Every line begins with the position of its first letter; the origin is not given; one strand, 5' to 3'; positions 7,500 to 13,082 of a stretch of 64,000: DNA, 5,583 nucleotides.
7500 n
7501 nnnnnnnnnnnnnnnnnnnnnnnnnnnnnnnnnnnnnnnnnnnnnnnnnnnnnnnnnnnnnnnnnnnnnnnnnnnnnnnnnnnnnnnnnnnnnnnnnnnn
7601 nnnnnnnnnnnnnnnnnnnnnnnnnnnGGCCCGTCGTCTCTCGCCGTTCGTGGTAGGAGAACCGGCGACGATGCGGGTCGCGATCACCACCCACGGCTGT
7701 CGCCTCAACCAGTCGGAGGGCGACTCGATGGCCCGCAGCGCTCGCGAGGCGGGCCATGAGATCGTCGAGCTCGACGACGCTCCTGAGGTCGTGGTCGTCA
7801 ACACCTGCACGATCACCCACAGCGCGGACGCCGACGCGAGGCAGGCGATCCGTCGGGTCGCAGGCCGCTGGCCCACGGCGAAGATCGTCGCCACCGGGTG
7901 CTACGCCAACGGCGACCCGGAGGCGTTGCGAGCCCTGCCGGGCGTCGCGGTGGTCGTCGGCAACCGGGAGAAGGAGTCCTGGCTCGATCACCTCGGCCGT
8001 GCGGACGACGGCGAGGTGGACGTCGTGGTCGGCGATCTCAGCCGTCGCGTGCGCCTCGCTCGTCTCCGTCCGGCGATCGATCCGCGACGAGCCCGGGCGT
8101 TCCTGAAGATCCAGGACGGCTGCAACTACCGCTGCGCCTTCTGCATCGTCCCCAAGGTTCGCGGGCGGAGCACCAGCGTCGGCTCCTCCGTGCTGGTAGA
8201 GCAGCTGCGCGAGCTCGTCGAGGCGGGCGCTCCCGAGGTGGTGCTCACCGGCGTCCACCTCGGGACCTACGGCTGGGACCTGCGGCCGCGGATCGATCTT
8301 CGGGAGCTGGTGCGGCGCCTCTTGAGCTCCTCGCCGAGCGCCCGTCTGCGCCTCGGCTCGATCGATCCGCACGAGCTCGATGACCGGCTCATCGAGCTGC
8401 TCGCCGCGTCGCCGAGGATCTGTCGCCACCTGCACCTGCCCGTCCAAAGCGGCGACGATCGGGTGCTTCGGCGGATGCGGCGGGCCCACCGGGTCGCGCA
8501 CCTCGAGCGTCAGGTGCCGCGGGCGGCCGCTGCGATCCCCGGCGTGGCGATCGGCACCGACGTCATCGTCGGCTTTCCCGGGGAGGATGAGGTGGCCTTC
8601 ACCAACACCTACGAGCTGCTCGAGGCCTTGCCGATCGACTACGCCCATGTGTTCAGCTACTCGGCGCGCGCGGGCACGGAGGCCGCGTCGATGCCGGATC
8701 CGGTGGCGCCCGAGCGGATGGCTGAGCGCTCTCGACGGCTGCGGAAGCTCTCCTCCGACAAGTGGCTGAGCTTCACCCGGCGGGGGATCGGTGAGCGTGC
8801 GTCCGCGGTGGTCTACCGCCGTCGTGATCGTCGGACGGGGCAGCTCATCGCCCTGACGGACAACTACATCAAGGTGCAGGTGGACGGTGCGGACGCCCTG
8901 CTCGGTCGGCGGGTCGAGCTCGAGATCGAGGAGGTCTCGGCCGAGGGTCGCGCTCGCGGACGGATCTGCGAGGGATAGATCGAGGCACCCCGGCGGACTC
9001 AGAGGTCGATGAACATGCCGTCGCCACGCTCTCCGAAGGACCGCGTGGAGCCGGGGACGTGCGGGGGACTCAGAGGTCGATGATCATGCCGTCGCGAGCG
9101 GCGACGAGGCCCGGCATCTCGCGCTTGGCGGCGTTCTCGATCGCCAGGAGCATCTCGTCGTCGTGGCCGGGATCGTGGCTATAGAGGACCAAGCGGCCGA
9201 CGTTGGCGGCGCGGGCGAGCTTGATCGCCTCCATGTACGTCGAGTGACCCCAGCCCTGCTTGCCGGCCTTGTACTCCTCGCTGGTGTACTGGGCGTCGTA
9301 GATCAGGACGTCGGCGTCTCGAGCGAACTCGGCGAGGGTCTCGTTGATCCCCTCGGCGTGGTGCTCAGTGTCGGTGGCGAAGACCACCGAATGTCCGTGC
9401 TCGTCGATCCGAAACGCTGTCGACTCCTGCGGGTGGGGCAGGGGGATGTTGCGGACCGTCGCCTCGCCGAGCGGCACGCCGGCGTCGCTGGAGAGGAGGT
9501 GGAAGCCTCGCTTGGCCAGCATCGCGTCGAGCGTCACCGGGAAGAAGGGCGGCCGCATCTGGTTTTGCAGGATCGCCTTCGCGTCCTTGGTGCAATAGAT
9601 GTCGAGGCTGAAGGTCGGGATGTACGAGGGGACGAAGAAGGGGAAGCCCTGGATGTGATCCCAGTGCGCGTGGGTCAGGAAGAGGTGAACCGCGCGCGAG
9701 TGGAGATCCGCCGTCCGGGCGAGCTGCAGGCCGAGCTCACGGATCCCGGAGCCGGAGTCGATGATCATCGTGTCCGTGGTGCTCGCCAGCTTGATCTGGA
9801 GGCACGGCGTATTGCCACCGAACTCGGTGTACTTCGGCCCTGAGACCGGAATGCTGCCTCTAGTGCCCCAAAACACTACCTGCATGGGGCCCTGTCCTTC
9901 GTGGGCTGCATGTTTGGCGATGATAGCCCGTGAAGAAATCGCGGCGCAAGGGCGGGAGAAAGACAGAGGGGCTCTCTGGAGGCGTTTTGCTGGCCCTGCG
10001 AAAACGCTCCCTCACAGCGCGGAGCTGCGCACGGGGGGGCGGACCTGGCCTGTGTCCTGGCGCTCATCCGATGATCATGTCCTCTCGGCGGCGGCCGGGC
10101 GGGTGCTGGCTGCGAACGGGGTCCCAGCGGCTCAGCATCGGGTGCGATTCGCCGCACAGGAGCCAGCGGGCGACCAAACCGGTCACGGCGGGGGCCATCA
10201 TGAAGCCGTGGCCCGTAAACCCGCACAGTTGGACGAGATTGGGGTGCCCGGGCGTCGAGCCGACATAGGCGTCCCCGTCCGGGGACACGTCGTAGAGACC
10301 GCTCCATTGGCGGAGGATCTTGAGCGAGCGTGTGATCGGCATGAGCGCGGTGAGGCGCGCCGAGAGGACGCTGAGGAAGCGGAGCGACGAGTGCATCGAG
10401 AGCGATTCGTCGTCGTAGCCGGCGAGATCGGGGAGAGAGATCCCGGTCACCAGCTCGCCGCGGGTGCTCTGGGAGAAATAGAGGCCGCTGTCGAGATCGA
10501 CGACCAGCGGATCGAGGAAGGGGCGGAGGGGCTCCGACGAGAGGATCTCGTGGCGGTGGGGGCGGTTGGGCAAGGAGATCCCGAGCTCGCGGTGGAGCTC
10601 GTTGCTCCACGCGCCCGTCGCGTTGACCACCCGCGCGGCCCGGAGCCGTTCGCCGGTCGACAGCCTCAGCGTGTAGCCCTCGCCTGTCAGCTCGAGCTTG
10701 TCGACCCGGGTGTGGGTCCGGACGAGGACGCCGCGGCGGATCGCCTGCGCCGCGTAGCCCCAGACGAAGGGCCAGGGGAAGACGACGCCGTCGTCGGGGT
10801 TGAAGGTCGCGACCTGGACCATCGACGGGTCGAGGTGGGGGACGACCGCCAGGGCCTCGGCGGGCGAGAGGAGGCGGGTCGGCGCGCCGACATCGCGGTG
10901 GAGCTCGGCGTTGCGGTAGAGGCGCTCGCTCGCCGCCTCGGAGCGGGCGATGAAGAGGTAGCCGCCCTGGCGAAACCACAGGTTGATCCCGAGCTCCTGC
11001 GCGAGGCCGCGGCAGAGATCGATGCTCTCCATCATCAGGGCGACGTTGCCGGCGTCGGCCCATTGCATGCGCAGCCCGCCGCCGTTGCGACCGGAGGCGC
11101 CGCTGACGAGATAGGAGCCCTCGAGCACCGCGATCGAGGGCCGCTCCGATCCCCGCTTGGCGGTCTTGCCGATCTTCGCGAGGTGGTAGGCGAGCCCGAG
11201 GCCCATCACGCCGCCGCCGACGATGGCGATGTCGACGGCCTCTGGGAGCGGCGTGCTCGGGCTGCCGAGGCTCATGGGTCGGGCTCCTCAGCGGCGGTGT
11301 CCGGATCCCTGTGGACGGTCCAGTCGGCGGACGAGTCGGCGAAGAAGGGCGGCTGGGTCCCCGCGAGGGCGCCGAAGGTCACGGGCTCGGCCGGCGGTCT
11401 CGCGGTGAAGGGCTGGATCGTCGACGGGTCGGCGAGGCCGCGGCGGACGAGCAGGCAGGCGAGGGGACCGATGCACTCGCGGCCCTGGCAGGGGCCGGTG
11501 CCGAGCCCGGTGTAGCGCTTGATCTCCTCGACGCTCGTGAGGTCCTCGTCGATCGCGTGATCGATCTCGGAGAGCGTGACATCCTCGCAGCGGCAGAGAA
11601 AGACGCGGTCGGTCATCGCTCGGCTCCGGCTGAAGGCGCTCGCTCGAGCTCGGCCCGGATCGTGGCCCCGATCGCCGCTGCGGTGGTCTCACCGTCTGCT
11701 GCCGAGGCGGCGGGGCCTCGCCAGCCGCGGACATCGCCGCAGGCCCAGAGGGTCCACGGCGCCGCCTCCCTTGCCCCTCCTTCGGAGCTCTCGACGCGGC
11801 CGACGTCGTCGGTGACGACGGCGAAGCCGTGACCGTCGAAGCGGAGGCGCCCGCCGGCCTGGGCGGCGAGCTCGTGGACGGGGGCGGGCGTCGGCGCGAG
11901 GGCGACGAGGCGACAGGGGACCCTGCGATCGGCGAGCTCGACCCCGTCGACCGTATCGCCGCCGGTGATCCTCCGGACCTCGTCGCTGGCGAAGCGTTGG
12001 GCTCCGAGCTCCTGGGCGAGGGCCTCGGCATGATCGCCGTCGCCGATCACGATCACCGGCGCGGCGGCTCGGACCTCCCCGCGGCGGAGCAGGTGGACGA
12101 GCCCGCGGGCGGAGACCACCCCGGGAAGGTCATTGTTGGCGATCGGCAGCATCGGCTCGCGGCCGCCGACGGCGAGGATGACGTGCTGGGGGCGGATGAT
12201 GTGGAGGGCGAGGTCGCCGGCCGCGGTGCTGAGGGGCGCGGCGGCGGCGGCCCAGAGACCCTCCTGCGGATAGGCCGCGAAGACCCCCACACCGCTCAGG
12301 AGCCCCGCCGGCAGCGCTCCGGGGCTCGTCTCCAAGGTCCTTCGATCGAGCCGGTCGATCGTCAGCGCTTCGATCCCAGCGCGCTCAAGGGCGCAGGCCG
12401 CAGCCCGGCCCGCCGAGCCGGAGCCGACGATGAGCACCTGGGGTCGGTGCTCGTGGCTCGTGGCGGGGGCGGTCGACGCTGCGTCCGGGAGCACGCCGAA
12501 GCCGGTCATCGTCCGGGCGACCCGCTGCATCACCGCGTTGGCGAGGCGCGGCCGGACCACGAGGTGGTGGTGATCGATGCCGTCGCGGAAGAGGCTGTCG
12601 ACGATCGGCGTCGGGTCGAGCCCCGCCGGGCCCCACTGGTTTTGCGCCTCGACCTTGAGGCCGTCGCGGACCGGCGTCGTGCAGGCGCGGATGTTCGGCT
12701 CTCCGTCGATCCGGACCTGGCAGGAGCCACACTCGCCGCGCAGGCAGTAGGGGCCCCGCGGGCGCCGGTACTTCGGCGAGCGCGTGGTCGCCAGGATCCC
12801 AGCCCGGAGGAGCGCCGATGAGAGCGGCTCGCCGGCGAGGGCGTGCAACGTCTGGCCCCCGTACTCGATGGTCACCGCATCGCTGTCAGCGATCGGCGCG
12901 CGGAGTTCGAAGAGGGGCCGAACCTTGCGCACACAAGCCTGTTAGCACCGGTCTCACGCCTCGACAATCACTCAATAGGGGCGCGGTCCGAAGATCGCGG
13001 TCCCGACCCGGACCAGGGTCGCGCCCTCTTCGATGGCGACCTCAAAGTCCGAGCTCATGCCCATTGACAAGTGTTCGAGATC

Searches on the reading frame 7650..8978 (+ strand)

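Call 86: search_protein_families(library=pfam, proteins=[window:7650-8978:+], max_evalue=0.0001)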
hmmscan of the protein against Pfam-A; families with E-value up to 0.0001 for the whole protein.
window:7650-8978:+ (442 aa): 2 families
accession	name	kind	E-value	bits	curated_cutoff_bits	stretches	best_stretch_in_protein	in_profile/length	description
PF04055.27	Radical_SAM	-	3.3e-21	76.6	29.5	1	153-324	2-166/166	Radical SAM superfamily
PF00919.26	UPF0004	-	4.4e-21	75.2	27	1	9-104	1-98/98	Uncharacterized protein family UPF0004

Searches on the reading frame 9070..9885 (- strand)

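Call 86: search_protein_families(library=pfam, proteins=[window:9070-9885:-], max_evalue=0.0001)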
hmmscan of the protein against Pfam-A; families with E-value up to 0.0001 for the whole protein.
window:9070-9885:- (271 aa): 2 families
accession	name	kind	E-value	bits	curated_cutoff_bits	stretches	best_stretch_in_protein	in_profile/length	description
PF12706.13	Lactamase_B_2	-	1e-20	74.7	27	1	41-234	4-197/200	Beta-lactamase superfamily domain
PF00753.33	Lactamase_B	-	1.8e-05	25.2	22.7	0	35-184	13-161/196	Metallo-beta-lactamase superfamily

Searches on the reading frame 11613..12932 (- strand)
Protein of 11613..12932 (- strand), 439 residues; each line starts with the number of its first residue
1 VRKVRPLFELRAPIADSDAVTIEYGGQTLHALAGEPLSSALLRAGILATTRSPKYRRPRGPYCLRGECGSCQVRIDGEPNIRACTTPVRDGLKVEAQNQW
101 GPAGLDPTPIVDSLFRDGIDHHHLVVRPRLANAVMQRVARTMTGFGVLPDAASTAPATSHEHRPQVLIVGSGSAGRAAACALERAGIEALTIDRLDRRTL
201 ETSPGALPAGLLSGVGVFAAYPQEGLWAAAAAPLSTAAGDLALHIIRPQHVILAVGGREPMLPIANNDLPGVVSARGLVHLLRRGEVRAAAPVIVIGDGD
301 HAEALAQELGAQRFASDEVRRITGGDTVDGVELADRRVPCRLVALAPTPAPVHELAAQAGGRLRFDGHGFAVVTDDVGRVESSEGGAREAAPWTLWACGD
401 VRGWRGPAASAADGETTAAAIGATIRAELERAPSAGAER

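Call 10: search_protein_families(library=pfam, proteins=[window:11613-12932:-], max_evalue=0.001)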
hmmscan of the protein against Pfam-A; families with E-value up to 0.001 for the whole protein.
window:11613-12932:- (439 aa): 3 families
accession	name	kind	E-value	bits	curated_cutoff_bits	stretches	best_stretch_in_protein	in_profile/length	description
PF13510.11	Fer2_4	-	8.7e-26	90.2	22.8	1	18-98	2-81/82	2Fe-2S iron-sulfur cluster binding domain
PF01494.25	FAD_binding_3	-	8.1e-05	22.4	22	1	165-199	3-37/349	FAD binding domain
PF13085.11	Fer2_3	-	0.0006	20.2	27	1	62-93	51-81/107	2Fe-2S iron-sulfur cluster binding domain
